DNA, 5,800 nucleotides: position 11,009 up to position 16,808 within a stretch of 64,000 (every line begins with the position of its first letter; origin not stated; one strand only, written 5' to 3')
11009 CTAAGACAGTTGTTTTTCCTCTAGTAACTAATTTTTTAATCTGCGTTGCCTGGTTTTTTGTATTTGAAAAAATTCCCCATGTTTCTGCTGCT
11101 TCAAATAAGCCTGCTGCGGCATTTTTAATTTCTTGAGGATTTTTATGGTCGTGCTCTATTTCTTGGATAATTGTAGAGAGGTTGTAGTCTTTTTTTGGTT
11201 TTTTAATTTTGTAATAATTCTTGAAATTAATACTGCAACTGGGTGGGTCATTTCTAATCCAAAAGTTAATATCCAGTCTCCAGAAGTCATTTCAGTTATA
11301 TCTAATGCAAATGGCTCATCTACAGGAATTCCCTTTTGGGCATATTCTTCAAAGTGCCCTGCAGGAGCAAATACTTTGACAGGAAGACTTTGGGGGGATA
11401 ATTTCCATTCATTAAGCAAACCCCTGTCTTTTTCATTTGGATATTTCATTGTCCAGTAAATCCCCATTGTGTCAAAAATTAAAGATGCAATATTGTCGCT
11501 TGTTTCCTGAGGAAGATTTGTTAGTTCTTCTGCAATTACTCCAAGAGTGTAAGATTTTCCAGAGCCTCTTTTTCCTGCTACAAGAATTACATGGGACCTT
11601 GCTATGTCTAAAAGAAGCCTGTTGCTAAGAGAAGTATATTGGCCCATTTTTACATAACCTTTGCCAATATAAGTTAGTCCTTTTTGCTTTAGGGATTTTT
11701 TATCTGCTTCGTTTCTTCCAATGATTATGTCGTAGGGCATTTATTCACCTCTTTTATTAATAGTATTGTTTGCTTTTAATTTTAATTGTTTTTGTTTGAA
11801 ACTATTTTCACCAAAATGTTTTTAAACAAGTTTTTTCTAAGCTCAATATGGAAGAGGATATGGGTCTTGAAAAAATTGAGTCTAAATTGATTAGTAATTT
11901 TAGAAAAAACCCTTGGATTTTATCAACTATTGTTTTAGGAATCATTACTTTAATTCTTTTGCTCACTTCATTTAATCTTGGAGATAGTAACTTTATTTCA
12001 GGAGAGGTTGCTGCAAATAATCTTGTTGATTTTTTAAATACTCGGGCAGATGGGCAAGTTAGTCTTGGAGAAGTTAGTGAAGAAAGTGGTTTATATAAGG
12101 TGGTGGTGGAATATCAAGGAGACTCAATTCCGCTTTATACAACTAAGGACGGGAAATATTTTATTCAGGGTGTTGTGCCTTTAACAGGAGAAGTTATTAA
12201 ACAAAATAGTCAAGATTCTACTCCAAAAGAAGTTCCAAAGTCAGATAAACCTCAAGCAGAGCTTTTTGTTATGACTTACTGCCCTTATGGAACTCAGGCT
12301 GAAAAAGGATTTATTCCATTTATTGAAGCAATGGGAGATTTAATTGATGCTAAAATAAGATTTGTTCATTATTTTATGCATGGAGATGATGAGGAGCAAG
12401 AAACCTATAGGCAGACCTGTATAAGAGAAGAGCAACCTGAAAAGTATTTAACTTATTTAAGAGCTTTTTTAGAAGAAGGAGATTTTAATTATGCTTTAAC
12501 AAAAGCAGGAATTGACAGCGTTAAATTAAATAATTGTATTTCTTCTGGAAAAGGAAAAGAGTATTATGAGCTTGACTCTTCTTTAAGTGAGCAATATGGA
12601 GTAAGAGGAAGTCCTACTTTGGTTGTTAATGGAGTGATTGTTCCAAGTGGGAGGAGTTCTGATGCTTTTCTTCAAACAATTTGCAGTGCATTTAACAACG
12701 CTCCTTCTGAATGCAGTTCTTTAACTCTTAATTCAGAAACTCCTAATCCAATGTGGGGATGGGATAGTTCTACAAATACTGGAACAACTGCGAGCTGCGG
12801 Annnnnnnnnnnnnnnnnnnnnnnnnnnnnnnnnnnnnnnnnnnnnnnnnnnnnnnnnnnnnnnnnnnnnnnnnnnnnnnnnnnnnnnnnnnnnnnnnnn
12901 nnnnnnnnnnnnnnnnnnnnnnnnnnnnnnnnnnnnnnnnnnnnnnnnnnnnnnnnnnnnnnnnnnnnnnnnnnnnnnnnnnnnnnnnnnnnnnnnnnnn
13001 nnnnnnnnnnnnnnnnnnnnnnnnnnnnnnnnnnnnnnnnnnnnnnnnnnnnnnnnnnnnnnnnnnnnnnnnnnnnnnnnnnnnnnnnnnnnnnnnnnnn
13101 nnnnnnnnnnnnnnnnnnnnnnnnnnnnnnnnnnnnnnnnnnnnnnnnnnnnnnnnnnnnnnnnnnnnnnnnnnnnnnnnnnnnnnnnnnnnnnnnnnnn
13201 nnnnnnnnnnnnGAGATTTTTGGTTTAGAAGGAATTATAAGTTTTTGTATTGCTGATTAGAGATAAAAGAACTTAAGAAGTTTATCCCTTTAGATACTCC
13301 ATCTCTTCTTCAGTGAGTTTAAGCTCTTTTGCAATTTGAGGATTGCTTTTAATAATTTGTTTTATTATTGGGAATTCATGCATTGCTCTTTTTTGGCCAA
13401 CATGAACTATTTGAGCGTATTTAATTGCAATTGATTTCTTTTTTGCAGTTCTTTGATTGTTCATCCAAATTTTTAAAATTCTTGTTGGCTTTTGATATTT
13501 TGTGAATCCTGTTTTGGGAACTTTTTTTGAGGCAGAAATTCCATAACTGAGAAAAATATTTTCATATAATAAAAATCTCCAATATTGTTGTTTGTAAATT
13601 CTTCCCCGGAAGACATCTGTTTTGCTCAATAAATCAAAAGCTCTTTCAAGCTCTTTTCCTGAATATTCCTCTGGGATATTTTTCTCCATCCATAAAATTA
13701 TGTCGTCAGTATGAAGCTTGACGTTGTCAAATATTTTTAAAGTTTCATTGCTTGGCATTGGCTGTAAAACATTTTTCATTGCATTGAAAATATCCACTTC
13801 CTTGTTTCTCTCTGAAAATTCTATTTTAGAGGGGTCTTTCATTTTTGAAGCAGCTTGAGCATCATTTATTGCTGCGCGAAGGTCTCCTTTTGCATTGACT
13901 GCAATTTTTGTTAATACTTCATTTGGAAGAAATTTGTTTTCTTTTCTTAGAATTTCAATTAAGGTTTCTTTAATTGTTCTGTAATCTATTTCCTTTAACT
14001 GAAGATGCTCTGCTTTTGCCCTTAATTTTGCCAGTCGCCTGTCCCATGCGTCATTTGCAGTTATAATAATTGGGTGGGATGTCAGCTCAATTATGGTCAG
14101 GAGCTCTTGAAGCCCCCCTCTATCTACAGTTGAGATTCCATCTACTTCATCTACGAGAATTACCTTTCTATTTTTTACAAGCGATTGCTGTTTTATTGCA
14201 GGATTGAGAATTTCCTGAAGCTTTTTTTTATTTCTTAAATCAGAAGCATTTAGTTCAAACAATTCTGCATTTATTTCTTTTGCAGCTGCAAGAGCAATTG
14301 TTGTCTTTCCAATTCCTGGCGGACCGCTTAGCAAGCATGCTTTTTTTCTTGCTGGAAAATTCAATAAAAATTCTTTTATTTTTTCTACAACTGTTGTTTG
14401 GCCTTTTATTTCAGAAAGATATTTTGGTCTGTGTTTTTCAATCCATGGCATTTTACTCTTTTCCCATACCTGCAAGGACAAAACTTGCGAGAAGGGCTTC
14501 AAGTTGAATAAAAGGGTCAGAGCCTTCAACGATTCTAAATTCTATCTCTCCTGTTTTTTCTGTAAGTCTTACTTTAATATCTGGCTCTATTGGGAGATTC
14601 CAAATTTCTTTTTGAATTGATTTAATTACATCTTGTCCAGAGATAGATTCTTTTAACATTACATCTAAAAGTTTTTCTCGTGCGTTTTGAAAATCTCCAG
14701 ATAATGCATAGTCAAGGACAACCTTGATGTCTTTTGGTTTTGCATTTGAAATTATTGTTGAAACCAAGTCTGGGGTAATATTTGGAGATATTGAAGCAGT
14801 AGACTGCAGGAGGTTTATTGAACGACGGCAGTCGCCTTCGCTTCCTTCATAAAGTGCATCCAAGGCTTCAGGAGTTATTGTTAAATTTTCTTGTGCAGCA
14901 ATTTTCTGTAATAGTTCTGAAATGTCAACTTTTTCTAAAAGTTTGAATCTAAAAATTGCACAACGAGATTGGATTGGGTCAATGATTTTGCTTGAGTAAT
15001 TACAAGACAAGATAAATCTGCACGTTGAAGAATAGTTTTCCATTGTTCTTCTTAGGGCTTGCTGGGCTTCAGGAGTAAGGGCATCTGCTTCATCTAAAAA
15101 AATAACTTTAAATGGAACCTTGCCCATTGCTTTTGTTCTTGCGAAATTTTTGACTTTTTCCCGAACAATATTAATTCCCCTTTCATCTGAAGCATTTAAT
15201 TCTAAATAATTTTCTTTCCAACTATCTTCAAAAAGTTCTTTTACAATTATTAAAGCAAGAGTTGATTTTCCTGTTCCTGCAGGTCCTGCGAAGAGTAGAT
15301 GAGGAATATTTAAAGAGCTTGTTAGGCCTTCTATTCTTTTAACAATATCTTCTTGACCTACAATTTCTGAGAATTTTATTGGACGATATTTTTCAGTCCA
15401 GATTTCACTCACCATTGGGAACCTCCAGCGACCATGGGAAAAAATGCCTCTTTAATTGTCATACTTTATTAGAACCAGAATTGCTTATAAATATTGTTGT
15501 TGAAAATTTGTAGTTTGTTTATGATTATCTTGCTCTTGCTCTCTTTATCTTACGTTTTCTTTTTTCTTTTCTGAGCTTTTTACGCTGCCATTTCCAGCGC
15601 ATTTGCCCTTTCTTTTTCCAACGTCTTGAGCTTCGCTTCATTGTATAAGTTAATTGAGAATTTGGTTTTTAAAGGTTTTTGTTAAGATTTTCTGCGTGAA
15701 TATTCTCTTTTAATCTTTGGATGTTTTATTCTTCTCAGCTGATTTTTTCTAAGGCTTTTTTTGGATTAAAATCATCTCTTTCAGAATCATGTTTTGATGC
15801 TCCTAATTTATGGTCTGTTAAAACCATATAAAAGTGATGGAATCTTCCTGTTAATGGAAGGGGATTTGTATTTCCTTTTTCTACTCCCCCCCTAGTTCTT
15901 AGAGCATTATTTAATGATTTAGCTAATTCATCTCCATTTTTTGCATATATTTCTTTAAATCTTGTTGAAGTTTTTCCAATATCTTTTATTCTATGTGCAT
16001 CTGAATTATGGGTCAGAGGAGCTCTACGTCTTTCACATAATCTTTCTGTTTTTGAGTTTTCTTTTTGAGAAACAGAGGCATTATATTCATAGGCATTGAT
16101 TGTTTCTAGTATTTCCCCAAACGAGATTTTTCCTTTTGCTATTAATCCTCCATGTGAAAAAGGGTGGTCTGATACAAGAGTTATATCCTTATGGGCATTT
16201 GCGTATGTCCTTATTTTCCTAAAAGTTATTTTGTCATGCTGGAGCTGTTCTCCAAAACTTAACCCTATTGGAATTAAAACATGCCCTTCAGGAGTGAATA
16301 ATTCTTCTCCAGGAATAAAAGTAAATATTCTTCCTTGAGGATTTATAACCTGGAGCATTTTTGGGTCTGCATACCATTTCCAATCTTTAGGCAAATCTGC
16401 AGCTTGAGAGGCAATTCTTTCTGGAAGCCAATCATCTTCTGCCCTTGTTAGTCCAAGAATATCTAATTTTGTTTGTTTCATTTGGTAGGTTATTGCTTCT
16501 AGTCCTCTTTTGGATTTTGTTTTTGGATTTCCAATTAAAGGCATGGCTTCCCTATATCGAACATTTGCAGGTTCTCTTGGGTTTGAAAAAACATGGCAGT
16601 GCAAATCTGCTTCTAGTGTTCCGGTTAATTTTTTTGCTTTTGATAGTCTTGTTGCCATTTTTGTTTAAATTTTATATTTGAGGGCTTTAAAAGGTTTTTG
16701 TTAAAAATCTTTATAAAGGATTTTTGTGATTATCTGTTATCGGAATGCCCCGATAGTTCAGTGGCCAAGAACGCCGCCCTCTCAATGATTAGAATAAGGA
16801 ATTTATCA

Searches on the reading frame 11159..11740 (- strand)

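Call 80: search_protein_families(library=pfam, max_evalue=0.0001, proteins=[window:11159-11740:-])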
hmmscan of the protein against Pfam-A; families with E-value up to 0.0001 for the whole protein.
window:11159-11740:- (194 aa): 1 family
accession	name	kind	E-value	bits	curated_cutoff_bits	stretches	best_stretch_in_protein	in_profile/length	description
PF01935.23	DUF87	-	3.8e-07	30.9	23.2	1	43-180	15-124/220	Helicase HerA, central domain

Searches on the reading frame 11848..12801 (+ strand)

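Call 81: search_protein_families(library=pfam, max_evalue=0.0001, proteins=[window:11848-12801:+])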
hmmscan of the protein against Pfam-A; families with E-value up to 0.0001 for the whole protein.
window:11848-12801:+ (318 aa): 1 family
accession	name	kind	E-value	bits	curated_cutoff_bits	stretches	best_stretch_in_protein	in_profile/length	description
PF01323.26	DSBA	-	5.3e-06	26.8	25.6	1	202-276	114-188/191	DSBA-like thioredoxin domain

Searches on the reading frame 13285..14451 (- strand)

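Call 81: search_protein_families(library=pfam, max_evalue=0.0001, proteins=[window:13285-14451:-])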
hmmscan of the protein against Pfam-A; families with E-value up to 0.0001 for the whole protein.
window:13285-14451:- (389 aa): 10 families
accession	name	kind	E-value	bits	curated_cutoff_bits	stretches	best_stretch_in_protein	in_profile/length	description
PF00004.35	AAA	-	4e-17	63.3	21.2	1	39-137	1-113/131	ATPase family associated with various cellular activities (AAA)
PF05496.18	RuvB_N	-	5.8e-10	39.6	27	1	8-107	2-97/159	Holliday junction DNA helicase RuvB P-loop domain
PF13173.12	AAA_14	-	1.2e-06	28.9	27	1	36-109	2-77/129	AAA domain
PF03215.21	Rad17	-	2.2e-06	28.2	23.8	1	2-75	8-85/186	Rad17 P-loop domain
PF01695.23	IstB_IS21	-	3.4e-06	27.2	24.1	1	30-136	86-196/238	IstB-like ATP binding protein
PF20720.3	nSTAND3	-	4.3e-06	26.9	27.2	1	34-111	15-82/155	Novel STAND NTPase 3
PF07728.20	AAA_5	-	1.1e-05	25.9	22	1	40-108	3-80/139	AAA domain (dynein-related subfamily)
PF13401.12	AAA_22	-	3e-05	24.8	27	0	36-76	5-48/130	AAA domain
PF06068.19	TIP49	-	6.5e-05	22.7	23.8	0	37-103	51-122/347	TIP49 P-loop domain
PF21960.2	RCF1-5-like_lid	-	7.1e-05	23.1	27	0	164-201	3-41/43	RCF1/5-like, AAA+ ATPase lid domain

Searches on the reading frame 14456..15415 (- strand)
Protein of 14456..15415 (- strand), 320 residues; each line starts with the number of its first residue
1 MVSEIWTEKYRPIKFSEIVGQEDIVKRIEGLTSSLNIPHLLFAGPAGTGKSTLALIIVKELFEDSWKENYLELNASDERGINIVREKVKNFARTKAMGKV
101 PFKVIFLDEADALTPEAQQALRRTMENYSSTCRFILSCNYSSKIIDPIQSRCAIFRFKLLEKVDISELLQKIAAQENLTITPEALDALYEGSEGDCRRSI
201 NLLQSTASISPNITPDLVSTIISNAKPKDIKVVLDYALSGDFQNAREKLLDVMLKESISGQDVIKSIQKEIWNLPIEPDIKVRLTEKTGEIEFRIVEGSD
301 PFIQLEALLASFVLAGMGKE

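Call 81: search_protein_families(library=pfam, max_evalue=0.0001, proteins=[window:14456-15415:-])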
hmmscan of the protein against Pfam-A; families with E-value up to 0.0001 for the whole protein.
window:14456-15415:- (320 aa): 12 families
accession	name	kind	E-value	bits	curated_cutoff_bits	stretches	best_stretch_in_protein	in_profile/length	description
PF08542.16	Rep_fac_C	-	5.6e-19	68.8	23.6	1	226-311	2-88/88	Replication factor C C-terminal domain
PF00004.35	AAA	-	9.4e-17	62.1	21.2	1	40-155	1-126/131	ATPase family associated with various cellular activities (AAA)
PF13177.12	DNA_pol3_delta2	-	5.9e-12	46.3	27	1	81-159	83-159/161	DNA polymerase III, delta subunit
PF25361.1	AAA_lid_RFC1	-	3.5e-09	36.4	34.9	1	165-210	4-49/59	RFC1-like, AAA+ ATPase lid domain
PF13173.12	AAA_14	-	6.8e-07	29.8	27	1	40-137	5-96/129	AAA domain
PF05496.18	RuvB_N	-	1.3e-06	28.7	27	1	11-128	2-111/159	Holliday junction DNA helicase RuvB P-loop domain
PF21960.2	RCF1-5-like_lid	-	3.7e-06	27.2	27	1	168-207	2-42/43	RCF1/5-like, AAA+ ATPase lid domain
PF13191.12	AAA_16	-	1.2e-05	26.3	32.6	0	19-61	3-48/167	AAA ATPase domain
PF01078.27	Mg_chelatase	-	4e-05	23.5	20.3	0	15-75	2-59/207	Magnesium chelatase, subunit ChlI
PF25199.1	nSTAND_NTPase5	-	5.6e-05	23.4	34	0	33-140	37-134/145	Novel STAND NTPase 5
PF16193.11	AAA_assoc_2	-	6.7e-05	23.5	34.3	0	175-222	2-55/81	AAA C-terminal domain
PF13401.12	AAA_22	-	9.5e-05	23.2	27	0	89-136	76-120/130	AAA domain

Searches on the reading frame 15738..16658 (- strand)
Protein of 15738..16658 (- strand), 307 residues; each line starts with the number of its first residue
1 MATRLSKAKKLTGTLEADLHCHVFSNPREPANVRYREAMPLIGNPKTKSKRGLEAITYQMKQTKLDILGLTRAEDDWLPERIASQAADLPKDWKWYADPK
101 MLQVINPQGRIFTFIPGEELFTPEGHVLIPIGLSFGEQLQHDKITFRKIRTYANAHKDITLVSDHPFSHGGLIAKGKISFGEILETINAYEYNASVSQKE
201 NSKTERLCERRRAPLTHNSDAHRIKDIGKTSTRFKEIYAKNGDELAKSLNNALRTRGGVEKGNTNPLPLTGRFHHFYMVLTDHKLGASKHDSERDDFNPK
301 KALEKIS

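Call 81: search_protein_families(library=pfam, max_evalue=0.0001, proteins=[window:15738-16658:-])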
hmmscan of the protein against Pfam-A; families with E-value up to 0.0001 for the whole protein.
window:15738-16658:- (307 aa): 1 family
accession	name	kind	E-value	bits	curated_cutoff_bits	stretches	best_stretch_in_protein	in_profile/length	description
PF13263.12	PHP_C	-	3.3e-06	27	21.3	1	200-250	3-52/56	PHP-associated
